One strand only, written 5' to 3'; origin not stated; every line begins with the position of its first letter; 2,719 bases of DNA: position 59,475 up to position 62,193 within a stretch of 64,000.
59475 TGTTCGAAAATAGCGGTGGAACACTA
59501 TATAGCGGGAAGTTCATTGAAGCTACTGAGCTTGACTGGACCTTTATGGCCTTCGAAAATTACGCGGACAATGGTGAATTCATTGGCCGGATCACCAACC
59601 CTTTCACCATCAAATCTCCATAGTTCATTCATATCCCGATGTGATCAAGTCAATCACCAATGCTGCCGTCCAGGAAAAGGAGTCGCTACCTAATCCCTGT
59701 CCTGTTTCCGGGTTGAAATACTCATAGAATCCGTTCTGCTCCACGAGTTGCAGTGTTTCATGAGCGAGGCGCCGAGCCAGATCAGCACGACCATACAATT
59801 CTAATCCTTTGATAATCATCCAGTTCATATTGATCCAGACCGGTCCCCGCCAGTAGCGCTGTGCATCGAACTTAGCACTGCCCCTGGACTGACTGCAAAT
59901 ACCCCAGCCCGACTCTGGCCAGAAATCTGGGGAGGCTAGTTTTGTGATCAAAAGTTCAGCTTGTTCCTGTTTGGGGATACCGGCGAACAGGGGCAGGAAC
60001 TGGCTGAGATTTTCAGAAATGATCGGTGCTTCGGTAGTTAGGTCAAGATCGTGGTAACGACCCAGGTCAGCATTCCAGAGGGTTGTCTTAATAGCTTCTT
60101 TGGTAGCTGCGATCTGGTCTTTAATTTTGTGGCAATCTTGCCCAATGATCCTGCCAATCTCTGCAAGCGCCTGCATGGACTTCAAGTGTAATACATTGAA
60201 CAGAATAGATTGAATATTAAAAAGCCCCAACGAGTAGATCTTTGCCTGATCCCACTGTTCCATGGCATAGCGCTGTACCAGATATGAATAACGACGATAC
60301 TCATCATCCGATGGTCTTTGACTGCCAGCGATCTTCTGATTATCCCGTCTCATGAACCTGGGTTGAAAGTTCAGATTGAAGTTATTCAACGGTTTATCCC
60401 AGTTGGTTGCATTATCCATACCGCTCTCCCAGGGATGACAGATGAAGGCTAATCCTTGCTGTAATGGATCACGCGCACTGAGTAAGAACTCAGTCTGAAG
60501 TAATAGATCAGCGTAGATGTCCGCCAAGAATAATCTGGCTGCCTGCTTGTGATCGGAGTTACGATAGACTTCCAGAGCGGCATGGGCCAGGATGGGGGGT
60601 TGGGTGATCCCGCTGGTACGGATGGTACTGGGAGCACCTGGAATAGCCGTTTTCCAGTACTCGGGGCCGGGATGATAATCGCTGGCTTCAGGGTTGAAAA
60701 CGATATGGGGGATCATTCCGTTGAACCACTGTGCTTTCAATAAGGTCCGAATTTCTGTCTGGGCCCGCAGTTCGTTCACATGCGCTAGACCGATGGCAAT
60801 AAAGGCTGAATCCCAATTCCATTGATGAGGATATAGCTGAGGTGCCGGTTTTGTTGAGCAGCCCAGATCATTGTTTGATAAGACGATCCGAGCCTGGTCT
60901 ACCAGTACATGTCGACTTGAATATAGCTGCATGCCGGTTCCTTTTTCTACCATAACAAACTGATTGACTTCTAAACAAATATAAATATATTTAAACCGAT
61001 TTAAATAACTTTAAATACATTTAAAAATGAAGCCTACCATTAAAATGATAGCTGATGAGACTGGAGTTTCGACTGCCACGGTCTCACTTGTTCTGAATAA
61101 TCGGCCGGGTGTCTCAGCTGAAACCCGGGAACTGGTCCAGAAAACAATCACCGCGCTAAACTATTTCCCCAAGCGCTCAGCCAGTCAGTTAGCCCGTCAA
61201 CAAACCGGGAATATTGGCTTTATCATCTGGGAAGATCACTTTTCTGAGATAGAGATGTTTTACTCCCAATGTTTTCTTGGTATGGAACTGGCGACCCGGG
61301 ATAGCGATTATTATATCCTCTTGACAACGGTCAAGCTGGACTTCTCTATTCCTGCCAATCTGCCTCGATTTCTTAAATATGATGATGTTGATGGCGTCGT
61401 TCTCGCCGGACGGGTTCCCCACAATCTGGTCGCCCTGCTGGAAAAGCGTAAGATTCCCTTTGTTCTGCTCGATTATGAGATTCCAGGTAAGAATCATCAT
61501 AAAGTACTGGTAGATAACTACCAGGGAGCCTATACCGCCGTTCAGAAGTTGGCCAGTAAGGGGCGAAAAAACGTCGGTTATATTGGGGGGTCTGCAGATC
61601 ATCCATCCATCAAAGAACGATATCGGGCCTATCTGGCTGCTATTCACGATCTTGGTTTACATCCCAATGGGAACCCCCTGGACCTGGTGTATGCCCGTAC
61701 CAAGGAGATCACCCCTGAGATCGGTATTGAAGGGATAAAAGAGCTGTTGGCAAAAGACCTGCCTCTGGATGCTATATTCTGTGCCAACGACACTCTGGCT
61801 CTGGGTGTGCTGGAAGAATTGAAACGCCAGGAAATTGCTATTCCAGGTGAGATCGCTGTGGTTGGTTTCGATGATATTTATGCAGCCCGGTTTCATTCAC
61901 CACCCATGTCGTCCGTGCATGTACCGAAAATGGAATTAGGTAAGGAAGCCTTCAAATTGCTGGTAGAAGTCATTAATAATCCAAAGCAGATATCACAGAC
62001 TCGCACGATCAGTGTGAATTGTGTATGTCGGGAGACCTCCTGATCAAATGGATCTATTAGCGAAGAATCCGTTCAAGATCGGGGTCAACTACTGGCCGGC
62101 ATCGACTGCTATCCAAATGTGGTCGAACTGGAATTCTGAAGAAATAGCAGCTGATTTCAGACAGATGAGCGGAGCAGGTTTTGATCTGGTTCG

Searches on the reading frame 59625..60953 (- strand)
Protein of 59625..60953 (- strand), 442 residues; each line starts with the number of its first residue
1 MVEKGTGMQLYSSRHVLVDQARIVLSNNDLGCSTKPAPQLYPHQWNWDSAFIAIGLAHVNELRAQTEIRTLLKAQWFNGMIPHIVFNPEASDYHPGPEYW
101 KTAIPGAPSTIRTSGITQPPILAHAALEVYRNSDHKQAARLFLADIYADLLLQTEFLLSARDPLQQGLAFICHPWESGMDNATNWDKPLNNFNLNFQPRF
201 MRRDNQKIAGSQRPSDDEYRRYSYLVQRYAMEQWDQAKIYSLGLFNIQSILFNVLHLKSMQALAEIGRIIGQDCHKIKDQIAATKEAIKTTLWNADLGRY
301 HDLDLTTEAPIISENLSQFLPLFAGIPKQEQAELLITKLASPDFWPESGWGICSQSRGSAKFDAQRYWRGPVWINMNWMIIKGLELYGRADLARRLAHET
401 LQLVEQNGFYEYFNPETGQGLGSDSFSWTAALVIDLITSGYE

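Call 59: search_protein_families(library=pfam, proteins=[window:59625-60953:-], max_evalue=0.00001)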
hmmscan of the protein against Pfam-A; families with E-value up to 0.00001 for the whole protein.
window:59625-60953:- (442 aa): 3 families
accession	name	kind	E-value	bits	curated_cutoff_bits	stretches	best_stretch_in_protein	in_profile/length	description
PF22422.2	MGH1-like_GH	-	8.3e-106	355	27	1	41-429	1-356/356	Mannosylglycerate hydrolase MGH1-like glycoside hydrolase domain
PF01204.24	Trehalase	-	2.7e-17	63.3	21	1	117-406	179-464/512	Trehalase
PF03200.22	Glyco_hydro_63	-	9.2e-11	41.6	22.4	1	332-433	366-487/492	Glycosyl hydrolase family 63 C-terminal domain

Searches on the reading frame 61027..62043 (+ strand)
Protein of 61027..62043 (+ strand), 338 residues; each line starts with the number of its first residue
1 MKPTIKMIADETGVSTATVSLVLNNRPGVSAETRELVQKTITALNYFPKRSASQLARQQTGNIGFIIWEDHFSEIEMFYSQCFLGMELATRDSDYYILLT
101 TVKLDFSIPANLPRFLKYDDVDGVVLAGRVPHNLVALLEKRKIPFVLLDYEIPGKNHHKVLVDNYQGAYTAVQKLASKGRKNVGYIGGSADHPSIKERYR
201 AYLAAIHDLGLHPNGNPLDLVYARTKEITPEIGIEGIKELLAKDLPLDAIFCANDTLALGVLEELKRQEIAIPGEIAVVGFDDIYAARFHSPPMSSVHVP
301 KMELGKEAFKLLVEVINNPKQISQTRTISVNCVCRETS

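Call 59: search_protein_families(library=pfam, proteins=[window:61027-62043:+], max_evalue=0.00001)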
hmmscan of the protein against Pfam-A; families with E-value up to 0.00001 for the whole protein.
window:61027-62043:+ (338 aa): 4 families
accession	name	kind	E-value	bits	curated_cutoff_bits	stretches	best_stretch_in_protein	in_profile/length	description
PF13377.12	Peripla_BP_3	-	1.9e-30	106.5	26.5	1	172-338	1-167/167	Periplasmic binding protein-like domain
PF00532.27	Peripla_BP_1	-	1.2e-21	77.9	22.2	1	63-328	4-271/281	Periplasmic binding proteins and sugar binding domain of LacI family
PF00356.27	LacI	-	2.8e-15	56.3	27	1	4-48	1-45/46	Bacterial regulatory proteins, lacI family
PF13407.12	Peripla_BP_4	-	2.3e-14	54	35.1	1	138-283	73-218/258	Periplasmic binding protein domain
